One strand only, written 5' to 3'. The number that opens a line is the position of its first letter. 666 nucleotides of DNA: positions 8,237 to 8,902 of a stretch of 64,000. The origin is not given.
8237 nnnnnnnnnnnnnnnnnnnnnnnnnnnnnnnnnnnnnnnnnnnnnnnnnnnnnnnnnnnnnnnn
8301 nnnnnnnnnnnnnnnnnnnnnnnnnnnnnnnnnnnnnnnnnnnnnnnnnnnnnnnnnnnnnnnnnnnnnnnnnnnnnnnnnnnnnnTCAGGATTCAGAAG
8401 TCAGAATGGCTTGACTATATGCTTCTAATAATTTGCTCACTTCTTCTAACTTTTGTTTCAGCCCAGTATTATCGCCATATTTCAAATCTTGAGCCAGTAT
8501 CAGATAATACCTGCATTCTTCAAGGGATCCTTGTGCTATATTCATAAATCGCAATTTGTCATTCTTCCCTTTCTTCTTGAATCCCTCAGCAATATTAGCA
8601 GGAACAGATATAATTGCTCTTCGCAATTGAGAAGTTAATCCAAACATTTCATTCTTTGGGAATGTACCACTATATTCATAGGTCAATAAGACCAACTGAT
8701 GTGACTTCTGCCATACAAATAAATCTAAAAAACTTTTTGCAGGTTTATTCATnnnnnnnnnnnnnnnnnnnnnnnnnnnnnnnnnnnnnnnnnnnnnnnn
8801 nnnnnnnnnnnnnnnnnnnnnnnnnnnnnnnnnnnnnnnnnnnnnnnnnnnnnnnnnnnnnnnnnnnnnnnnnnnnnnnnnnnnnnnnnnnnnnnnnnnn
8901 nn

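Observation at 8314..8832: Four-helix-bundle (IVS-protein/Avd-like) gene cassette with inverted stutter arms inserted inside the nuo operon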

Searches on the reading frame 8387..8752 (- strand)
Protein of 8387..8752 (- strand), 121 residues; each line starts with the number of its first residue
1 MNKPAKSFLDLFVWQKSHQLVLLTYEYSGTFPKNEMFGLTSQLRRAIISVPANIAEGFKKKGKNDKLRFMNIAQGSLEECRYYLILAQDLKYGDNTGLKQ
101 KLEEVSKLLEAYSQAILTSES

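Call 3: search_protein_families(library=pfam, proteins=[window:8387-8752:-], max_evalue=0.01)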
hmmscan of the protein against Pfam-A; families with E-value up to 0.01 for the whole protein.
window:8387-8752:- (121 aa): 2 families
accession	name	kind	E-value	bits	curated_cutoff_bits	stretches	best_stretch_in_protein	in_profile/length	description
PF05635.17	23S_rRNA_IVP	-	2.7e-34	118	33.8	1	10-110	2-105/106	23S rRNA-intervening sequence protein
PF22296.2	bAvd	-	0.0021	18.9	40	1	13-112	3-103/107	bAvd-like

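Call 4: search_protein_families(library=ncbifam, proteins=[window:8387-8752:-], max_evalue=0.01)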
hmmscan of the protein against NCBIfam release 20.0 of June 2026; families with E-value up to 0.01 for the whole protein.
window:8387-8752:- (121 aa): 4 families
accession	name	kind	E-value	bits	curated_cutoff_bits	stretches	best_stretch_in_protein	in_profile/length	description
TIGR02436.1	TIGR02436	subfamily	7e-33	113.1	24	1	13-114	1-106/109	four helix bundle protein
NF008911.0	PRK12275.1-2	subfamily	3.3e-30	105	137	1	6-112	2-111/118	hypothetical protein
NF008912.0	PRK12275.1-6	subfamily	4.2e-20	71.9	124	1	8-115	3-110/117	hypothetical protein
NF033474.1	DivGenRetAVD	equivalog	1.8e-06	28.2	80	1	13-94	3-81/104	diversity-generating retroelement protein Avd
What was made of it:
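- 8387..8752 (-): 121-aa four-helix-bundle (S23p / 23S_rRNA_IVP) ORF. PF05635, 118 bits; TIGR02436, 113 bits (calls 3, 4).
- On PF05635 / TIGR02436 four-helix-bundle (S23p, 23S_rRNA_IVP) protein family: TIGR02436 scores 113.1 against 24 (calls 3, 4).
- On DGR accessory protein Avd: PF22296 scores 18.9 against 40 (calls 3, 4).
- The Avd equivalog scores 28 bits against a cut-off of 80, and bAvd scores 18.9 against 40 (calls 3, 4).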

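Call 13: find_homologous_proteins(query=window:8390-8752:-, max_evalue=1e-10)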
Query window:8390-8752:- (121 aa): 7998 proteins with E <= 1e-10 among 8000 candidates; the best 120 are listed.
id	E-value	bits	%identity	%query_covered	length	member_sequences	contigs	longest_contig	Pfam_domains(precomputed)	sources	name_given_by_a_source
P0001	2.0e-70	252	99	98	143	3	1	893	PF05635.18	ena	-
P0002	3.2e-63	229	88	99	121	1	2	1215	PF05635.18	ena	-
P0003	7.8e-62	224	85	100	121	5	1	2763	PF05635.18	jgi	jgi:four helix bundle protein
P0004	1.8e-59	217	81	100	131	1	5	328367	PF05635.18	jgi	jgi:four helix bundle protein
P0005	3.2e-59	216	83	99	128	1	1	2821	PF05635.18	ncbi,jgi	jgi:four helix bundle protein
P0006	8.3e-59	214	83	100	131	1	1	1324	PF05635.18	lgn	-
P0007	1.9e-58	213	83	100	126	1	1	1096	PF05635.18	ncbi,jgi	jgi:four helix bundle protein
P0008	5.1e-58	212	79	100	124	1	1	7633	PF05635.18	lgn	-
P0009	1.1e-57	211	82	100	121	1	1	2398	PF05635.18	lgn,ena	-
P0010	3.6e-57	209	79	100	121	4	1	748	PF05635.18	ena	-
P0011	4.8e-57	209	82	100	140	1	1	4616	PF05635.18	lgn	-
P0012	6.1e-57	208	85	98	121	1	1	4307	PF05635.18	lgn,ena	-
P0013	2.1e-56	207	90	88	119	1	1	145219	PF05635.18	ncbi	-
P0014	6.3e-56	205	82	100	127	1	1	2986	PF05635.18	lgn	-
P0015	7.0e-56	205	88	89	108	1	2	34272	PF05635.18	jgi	-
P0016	1.9e-55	204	79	100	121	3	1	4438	PF22296.3,PF05635.18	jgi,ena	-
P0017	7.2e-55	202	79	99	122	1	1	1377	PF22296.3,PF05635.18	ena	-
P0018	1.8e-54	200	86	92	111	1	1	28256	PF05635.18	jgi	jgi:four helix bundle protein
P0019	3.5e-54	200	80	98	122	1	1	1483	PF05635.18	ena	-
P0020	1.0e-53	198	78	99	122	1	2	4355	PF22296.3,PF05635.18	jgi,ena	-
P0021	1.4e-53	198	78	99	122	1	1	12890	PF22296.3,PF05635.18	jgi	jgi:four helix bundle protein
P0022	2.6e-53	197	77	99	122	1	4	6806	PF05635.18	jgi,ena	jgi:four helix bundle protein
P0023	3.7e-53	196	79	98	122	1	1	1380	PF22296.3,PF05635.18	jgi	-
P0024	7.8e-53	195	76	98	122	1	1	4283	PF05635.18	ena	-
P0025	9.6e-53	195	78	96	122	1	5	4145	PF22296.3,PF05635.18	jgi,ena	-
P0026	2.1e-52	194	76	99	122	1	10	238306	PF22296.3,PF05635.18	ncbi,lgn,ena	-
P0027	2.4e-52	194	76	100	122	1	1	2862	PF22296.3,PF05635.18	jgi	jgi:four helix bundle protein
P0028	2.9e-52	193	78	97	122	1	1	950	PF05635.18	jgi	jgi:four helix bundle protein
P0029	3.8e-52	193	77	99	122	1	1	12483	PF22296.3,PF05635.18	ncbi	-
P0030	3.9e-52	193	77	99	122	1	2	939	PF05635.18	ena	-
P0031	3.9e-52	193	77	99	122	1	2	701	PF05635.18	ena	-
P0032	3.9e-52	193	76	99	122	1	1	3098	PF22296.3,PF05635.18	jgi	jgi:four helix bundle protein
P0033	7.7e-52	192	77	99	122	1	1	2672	PF05635.18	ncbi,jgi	jgi:four helix bundle protein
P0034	8.7e-52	192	79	98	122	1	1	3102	PF05635.18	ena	-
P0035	1.0e-51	192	78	97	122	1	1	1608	PF22296.3,PF05635.18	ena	-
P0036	1.4e-51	191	76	99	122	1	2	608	PF05635.18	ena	-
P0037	1.5e-51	191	74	99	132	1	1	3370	PF22296.3,PF05635.18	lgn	-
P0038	1.5e-51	191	74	99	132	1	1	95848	PF22296.3,PF05635.18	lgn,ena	-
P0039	1.9e-51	191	76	98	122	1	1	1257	PF05635.18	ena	-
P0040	2.7e-51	190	75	98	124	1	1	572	PF05635.18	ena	-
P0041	3.9e-51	190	73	99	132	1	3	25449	PF05635.18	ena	-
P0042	4.0e-51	190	73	99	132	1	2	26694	PF22296.3,PF05635.18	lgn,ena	-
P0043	5.0e-51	189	74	99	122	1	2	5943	PF05635.18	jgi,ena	-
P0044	5.7e-51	189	75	98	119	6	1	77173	PF22296.3,PF05635.18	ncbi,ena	-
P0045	8.4e-51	189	75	100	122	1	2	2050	PF05635.18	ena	-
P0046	1.6e-50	188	76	98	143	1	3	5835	PF05635.18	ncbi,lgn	-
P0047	1.7e-50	188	73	98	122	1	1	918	PF05635.18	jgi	jgi:four helix bundle protein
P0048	1.8e-50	188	72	98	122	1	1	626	PF05635.18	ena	-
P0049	2.1e-50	187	73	99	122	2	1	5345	PF05635.18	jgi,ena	-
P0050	2.6e-50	187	74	97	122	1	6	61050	PF05635.18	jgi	jgi:four helix bundle protein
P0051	2.6e-50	187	75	97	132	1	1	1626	PF05635.18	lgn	-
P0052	3.3e-50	187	73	98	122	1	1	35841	PF05635.18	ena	-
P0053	3.4e-50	187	72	98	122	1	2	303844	PF05635.18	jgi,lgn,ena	jgi:four helix bundle protein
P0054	3.7e-50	187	74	99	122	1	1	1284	PF05635.18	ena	-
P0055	3.8e-50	187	74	99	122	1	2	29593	PF22296.3,PF05635.18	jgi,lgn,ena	-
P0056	4.1e-50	186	77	96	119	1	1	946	PF05635.18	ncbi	-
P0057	4.5e-50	186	73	98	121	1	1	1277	PF05635.18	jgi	jgi:four helix bundle protein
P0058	5.6e-50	186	73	100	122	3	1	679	PF05635.18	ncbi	-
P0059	5.8e-50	186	74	97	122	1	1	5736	PF22296.3,PF05635.18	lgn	-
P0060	6.1e-50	186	73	99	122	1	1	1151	PF05635.18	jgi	jgi:four helix bundle protein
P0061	6.5e-50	186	77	95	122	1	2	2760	PF05635.18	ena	-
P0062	7.3e-50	186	74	98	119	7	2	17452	PF22296.3,PF05635.18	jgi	-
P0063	1.4e-49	185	74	96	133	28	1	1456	PF22296.3,PF05635.18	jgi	-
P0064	1.5e-49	185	73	99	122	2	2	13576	PF05635.18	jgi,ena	-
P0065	1.5e-49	185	71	98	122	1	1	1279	PF05635.18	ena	-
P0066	2.3e-49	184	73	100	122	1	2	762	PF05635.18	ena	-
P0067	2.7e-49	184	72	98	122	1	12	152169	PF05635.18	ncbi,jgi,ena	ncbi:MAG TPA: four helix bundle protein [Leptolyngbyaceae cyanobacterium]|jgi:four helix bundle prot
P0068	3.1e-49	184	75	96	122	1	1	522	PF05635.18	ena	-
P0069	3.5e-49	183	74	98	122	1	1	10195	PF05635.18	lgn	-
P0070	3.6e-49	183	73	98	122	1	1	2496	PF05635.18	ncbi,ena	-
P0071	4.0e-49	183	74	96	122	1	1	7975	PF05635.18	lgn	-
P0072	4.4e-49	183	71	98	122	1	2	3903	PF05635.18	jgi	jgi:four helix bundle protein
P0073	4.6e-49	183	75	97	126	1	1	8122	PF05635.18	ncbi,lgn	-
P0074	5.0e-49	183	73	97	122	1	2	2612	PF05635.18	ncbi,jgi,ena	jgi:four helix bundle protein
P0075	5.1e-49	183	76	97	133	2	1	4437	PF05635.18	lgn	-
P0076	5.2e-49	183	72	97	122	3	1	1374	PF05635.18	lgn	-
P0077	5.4e-49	183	73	98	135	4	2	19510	PF05635.18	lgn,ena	-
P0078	5.6e-49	183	74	98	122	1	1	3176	PF05635.18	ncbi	ncbi:MAG: four helix bundle protein [Bacteroidales bacterium]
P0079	5.7e-49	183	68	100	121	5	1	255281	PF05635.18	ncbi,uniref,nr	ncbi:four helix bundle protein [Scytonema hofmannii PCC 7110]|uniref:Four helix bundle protein n=1 T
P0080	5.7e-49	183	71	98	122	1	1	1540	PF22296.3,PF05635.18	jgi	-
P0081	6.5e-49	183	72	99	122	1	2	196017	PF05635.18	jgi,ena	-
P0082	7.0e-49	182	74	98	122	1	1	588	PF05635.18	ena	-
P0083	7.2e-49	182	73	99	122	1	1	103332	PF05635.18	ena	-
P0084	7.2e-49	182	73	96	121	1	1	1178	PF05635.18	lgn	-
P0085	7.4e-49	182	73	98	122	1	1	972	PF22296.3,PF05635.18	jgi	jgi:four helix bundle protein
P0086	7.4e-49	182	71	98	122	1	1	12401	PF05635.18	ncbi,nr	ncbi:MAG: four helix bundle protein [Desulfobacterales bacterium]|nr:four helix bundle protein [Desu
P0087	7.6e-49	182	74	98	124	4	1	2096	PF22296.3,PF05635.18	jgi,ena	-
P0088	7.7e-49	182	71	100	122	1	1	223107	PF05635.18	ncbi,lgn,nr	ncbi:MAG: hypothetical protein PCFJNLEI_00282 [Verrucomicrobiae bacterium]|nr:hypothetical protein [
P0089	8.0e-49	182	72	98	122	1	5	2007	PF22296.3,PF05635.18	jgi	jgi:four helix bundle protein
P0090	8.0e-49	182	73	97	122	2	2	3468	PF05635.18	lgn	-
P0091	8.1e-49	182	73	98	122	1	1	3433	PF05635.18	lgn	-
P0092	8.7e-49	182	72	98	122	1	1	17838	PF05635.18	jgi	jgi:four helix bundle protein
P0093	1.1e-48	182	72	98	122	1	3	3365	PF22296.3,PF05635.18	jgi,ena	jgi:four helix bundle protein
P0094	1.1e-48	182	69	100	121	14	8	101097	PF05635.18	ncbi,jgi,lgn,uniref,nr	ncbi:four helix bundle protein [Nostoc sp. ChiQUE01b]|jgi:four helix bundle protein|uniref:four heli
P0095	1.2e-48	182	71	100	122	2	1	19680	PF05635.18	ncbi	-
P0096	1.2e-48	182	74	97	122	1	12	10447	PF05635.18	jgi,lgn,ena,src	-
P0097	1.2e-48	182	73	97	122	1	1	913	PF05635.18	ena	-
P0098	1.2e-48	182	71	98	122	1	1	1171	PF05635.18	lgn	-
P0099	1.3e-48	182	72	98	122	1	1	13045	PF05635.18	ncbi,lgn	-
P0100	1.3e-48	182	71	98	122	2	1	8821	PF05635.18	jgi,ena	-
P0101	1.4e-48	181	72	100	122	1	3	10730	PF05635.18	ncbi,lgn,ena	-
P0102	1.5e-48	181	73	96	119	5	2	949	PF22296.3,PF05635.18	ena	-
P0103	1.5e-48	181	72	98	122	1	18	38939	PF22296.3,PF05635.18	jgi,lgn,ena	-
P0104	1.6e-48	181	72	98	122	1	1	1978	PF05635.18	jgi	-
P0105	1.7e-48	181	72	98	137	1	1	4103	PF22296.3,PF05635.18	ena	-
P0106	1.7e-48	181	71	98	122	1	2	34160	PF05635.18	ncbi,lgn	-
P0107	1.7e-48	181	74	97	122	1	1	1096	PF05635.18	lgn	-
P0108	1.8e-48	181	75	98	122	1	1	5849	PF05635.18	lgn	-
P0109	1.9e-48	181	73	99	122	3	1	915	PF05635.18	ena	-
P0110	2.0e-48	181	70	99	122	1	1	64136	PF05635.18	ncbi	-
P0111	2.0e-48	181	71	98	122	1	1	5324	PF22296.3,PF05635.18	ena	-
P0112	2.0e-48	181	74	96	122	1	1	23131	PF05635.18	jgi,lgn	jgi:four helix bundle protein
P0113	2.0e-48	181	74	97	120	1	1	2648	PF22296.3,PF05635.18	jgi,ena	-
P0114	2.1e-48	181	73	98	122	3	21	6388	PF05635.18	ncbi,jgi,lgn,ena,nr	ncbi:MAG: four helix bundle protein [Bacteroidales bacterium]|jgi:four helix bundle protein|nr:four 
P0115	2.5e-48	181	72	96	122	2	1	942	PF22296.3,PF05635.18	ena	-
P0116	2.5e-48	181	71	98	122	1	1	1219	PF05635.18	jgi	-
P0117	2.5e-48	181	74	95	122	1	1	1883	PF05635.18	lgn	-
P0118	2.6e-48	181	71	98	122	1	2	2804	PF22296.3,PF05635.18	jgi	-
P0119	2.6e-48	181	72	98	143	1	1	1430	PF22296.3,PF05635.18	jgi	jgi:four helix bundle protein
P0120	2.6e-48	181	72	98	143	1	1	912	PF22296.3,PF05635.18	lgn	-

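Call 15: find_encoding_contigs(protein=P0013, flank=4000, max_places=3)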
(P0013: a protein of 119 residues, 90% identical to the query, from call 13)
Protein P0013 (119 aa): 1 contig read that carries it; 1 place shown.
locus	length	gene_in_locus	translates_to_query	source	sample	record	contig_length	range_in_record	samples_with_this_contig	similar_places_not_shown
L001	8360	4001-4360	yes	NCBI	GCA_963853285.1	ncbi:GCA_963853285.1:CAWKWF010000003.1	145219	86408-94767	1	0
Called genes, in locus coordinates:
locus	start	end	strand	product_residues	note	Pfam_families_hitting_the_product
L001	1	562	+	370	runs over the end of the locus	PF01370:Epimerase, PF04321:RmlD_sub_bind (weak), PF16363:GDP_Man_Dehyd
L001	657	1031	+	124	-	PF13366:PDDEXK_3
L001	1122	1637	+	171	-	PF02357:NusG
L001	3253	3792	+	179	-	-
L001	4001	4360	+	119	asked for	PF05635:23S_rRNA_IVP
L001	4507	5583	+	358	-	PF01370:Epimerase, PF16363:GDP_Man_Dehyd, PF01370:Epimerase (weak)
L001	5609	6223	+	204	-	PF14602:Hexapep_2 (faint), PF00132:Hexapep (faint)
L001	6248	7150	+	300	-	PF01073:3Beta_HSD, PF01370:Epimerase, PF02719:Polysacc_synt_2, PF04321:RmlD_sub_bind, PF05368:NmrA, PF07993:NAD_binding_4, PF13460:NAD_binding_10, PF16363:GDP_Man_Dehyd, +1 more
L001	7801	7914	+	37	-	-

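Call 16: find_related_loci(query=window:8390-8752:-, collection=genome_contigs, flank=3000)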
Query window:8390-8752:- (121 aa) in genome_contigs; peptide patterns used: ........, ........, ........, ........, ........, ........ (x = any residue, [..] = any of these).
598 stretches matched a pattern (row limit reached: there are more); 444 encode a relative of the query (tblastn E <= 1e-3); the best 80 are kept; 80 distinct loci.
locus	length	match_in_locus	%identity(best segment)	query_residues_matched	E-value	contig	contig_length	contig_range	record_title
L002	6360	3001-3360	76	2-121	9e-60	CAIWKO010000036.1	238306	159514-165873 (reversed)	MAG: uncultured Bacteroidales bacterium isolate AlinenLipids_bin-7433 genome assembly, contig: bin-7433:36/70, whole gen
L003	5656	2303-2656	76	2-119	6e-58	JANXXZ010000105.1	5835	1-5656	MAG: Bacteroidales bacterium isolate GL140_3_metabat_260_sub GL140_3_k141_1869907, whole genome shotgun sequence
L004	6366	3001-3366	71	1-121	3e-57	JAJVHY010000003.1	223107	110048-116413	MAG: Verrucomicrobiia bacterium isolate Bin_23R c_000000000176_partial_64489_287596, whole genome shotgun sequence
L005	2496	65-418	73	4-121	3e-57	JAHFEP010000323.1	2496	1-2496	MAG: Nitrospirae bacterium isolate nzgw271 NODE_188541_length_2497_cov_1.760101, whole genome shotgun sequence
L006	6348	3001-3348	74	4-119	3e-57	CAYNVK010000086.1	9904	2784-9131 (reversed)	MAG TPA_asm: uncultured Lentimicrobiaceae bacterium isolate SRP089250_co1_501 genome assembly, contig: NODE_12479_length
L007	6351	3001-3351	75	3-119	7e-57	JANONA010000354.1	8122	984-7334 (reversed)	MAG: Nitrospirota bacterium isolate VAR_43_metabat_96 VAR_43_k141_2630591, whole genome shotgun sequence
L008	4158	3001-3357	72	3-121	1e-56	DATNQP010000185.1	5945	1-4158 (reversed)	MAG TPA_asm: Leptolyngbyaceae cyanobacterium isolate SMAG_U16510 k141_879987, whole genome shotgun sequence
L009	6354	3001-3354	74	4-121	2e-56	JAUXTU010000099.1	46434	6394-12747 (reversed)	MAG: Bacteroidota bacterium isolate C13_metabat.bin.24 C13_k141_192298, whole genome shotgun sequence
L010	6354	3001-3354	71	4-121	4e-56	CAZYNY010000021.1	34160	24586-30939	MAG TPA_asm: uncultured Nitrospirota bacterium isolate binchicken_co213_54 genome assembly, contig: NODE_1858_length_341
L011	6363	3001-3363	67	1-121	7e-56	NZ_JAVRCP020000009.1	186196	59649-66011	MAG: Nostoc sp. DedVER02 Nostoc_sp_DedVER02_9, whole genome shotgun sequence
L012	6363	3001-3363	67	1-121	9e-56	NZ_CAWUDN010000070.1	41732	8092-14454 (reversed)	Nostoc sp. PCC 9305 isolate Nostoc CCY 9926 NODE_70_length_41732_cov_147.665715, whole genome shotgun sequence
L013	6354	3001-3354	71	4-121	6e-56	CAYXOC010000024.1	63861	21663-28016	MAG TPA_asm: uncultured bacterium isolate binchicken_co152_100 genome assembly, contig: NODE_510_length_63861_cov_13.172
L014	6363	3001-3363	69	1-121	5e-56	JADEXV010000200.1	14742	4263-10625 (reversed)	Nostocales cyanobacterium LEGE 12452 NODE_253_length_14742_cov_4.92323, whole genome shotgun sequence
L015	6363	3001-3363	68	1-121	1e-55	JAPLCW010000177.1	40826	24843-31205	MAG: Candidatus Auribacterota bacterium isolate LacPavin_0920_SED2_MAG_54_22 LacPavin_0920_SED2_scaffold_884519, whole g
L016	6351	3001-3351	71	4-120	1e-55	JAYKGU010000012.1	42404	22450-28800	MAG: Synechococcales cyanobacterium isolate 1108005 NODE_1923181, whole genome shotgun sequence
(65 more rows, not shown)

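Call 30: find_encoding_contigs(protein=P0001, flank=3000, max_places=4)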
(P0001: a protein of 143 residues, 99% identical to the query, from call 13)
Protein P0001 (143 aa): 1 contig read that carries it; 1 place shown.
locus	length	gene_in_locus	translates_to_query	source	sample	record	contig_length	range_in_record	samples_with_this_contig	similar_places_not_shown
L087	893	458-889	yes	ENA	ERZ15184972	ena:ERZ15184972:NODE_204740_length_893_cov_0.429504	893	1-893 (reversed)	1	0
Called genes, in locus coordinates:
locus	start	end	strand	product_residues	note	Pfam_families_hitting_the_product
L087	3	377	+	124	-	?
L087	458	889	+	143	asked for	PF05635:23S_rRNA_IVP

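Call 42: search_solved_structures(query=window:8390-8752:-, max_evalue=0.001)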
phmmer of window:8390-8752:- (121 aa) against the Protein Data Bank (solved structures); distinct sequences matched with E-value up to 0.001: 5.
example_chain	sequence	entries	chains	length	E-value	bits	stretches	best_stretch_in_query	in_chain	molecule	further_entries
2gsc_A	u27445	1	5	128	9.4e-17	64.5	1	11-95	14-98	Putative uncharacterized protein XCC0516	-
3ugm_A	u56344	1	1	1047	4.1e-08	36.7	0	58-115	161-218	TAL effector AvrBs3/PthA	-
2ypf_A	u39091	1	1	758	8.2e-05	26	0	90-116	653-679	AVRBS3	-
4ot0_A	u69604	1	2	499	0.00027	24.3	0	88-115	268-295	Hax3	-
3v6t_A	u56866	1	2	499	0.00084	22.8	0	88-115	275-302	dHax3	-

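Call 51: search_protein_families(library=pfam, proteins=[L001:657-1031:+], max_evalue=0.01)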
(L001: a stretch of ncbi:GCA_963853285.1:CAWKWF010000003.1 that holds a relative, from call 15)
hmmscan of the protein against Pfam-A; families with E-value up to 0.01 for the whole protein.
L001:657-1031:+ (124 aa): 1 family
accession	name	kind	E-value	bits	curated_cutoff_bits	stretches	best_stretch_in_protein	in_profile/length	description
PF13366.12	PDDEXK_3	-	4.6e-40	137.1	22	1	8-122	2-117/117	PD-(D/E)XK nuclease superfamily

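Call 55: search_protein_representatives(protein=window:8390-8752:-)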
Query: 121 residues. Proteins with E-value up to 0.001 (for the whole library): 18528; up to 1e-10: 5203; up to 1e-30: 46. The best 150 are listed.
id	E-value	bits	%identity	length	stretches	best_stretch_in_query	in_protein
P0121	6.5e-45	168.0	68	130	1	4-118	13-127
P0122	3.4e-42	159.3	63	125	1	3-120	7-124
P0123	1.0e-41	157.8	65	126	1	5-119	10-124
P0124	2.7e-39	149.9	59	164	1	2-120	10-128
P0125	8.4e-39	148.4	63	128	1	5-119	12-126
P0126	1.3e-38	147.8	59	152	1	5-120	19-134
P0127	1.7e-38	147.4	63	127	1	2-114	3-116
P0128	2.2e-38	147.0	59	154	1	3-120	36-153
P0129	2.4e-38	146.9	59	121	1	4-119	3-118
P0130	2.8e-38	146.7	65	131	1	4-120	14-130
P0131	3.7e-38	146.3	61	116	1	5-113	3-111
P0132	1.0e-37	144.9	61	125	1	3-121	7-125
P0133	2.5e-37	143.6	58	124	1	2-119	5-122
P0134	4.9e-37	142.7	59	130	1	3-119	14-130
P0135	6.3e-36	139.1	58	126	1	4-116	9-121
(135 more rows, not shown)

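Call 57: find_related_loci(query=window:8390-8752:-, collection=viral_contigs, flank=2500)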
Query window:8390-8752:- (121 aa) in viral_contigs; peptide patterns used: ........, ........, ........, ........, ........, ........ (x = any residue, [..] = any of these).
49 stretches matched a pattern, but none encodes a relative of the query by tblastn (E <= 1e-3).
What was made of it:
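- Tried and rejected: No relative in IMG/VR (call 57).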

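Call 71: search_protein_families(library=padloc, proteins=[window:8390-8752:-], max_evalue=0.01)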
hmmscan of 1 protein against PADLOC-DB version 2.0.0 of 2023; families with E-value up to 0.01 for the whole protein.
window:8390-8752:- (121 aa): 0 families
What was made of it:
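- PADLOC gives no hit (call 71).
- Tried and rejected: No PADLOC hit (call 71).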

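Call 72: search_protein_families(library=phrogs, proteins=[window:8390-8752:-], max_evalue=0.01)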
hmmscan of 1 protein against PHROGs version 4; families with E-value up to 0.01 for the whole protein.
window:8390-8752:- (121 aa): 1 family
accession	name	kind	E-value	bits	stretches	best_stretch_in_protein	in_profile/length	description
phrog_3206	-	DNA, RNA and nucleotide metabolism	1.5e-05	25.6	1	13-94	18-99/154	Avd protein of DGR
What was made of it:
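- Tried and rejected: PHROGs gives only a weak Avd hit (call 72).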

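Call 79: predict_structure(alignment_id=A3)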
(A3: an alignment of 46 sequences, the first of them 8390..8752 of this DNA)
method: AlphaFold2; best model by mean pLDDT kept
length: 121 residues; sequences in the alignment: 46
mean_pLDDT: 93.7   pTM: 0.86
mean pLDDT of the five models: 93.7, 91.5, 90.5, 90.3, 89.6
residues with pLDDT >= 90: 102; 70-90: 14; 50-70: 4; < 50: 1
segments of 3 or more residues with pLDDT < 50: none
pLDDT, mean of each block of 10 residues (from residue 1): 75 96 98 96 99 96 94 99 98 94 98 87 53
secondary structure, 60 per line:
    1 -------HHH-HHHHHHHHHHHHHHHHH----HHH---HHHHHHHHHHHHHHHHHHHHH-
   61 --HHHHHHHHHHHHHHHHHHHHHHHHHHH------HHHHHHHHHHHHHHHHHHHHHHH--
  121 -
elements in order: H12-28 H39-59 H63-89 H96-118
